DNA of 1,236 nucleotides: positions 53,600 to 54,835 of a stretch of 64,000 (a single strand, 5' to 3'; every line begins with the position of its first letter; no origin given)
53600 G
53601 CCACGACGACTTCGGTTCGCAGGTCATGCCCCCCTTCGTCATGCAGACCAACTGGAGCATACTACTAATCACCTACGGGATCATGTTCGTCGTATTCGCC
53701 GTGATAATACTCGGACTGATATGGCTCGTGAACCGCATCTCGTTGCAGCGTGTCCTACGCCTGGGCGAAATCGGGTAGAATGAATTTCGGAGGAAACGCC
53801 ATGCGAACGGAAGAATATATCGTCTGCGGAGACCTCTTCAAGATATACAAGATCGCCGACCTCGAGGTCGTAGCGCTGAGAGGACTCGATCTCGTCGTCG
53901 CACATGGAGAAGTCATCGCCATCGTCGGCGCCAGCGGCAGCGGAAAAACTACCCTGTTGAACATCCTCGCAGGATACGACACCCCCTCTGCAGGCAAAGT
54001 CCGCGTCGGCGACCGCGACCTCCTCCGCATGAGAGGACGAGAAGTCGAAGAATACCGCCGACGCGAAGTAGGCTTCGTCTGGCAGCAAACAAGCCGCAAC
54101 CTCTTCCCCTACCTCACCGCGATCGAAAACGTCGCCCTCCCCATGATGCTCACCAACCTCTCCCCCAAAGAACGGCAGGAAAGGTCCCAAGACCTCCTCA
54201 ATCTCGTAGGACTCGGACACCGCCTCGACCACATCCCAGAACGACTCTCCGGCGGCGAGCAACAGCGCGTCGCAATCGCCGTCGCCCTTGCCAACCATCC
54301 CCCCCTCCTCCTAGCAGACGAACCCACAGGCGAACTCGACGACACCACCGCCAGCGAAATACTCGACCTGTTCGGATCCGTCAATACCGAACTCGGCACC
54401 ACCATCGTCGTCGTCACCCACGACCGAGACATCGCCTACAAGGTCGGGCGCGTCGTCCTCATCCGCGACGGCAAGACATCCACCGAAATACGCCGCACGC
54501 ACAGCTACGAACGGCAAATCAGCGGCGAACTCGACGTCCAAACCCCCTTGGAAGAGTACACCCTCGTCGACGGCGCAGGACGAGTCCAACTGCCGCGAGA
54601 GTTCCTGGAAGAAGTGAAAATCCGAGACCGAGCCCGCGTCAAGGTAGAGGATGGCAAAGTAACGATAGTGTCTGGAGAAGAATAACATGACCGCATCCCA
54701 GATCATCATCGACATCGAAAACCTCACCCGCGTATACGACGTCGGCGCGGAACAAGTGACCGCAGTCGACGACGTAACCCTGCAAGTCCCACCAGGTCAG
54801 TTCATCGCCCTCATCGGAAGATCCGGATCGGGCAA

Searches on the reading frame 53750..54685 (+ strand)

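Call 66: search_protein_families(library=pfam, proteins=[window:53750-54685:+], max_evalue=0.00001)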
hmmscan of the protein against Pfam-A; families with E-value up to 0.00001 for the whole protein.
window:53750-54685:+ (311 aa): 2 families
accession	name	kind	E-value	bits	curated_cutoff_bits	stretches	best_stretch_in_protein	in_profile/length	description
PF00005.33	ABC_tran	-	1.8e-33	116.5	25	1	43-193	1-136/137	ABC transporter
PF02463.25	SMC_N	-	3.2e-06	27.2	40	0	53-238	24-211/220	RecF/RecN/SMC N terminal domain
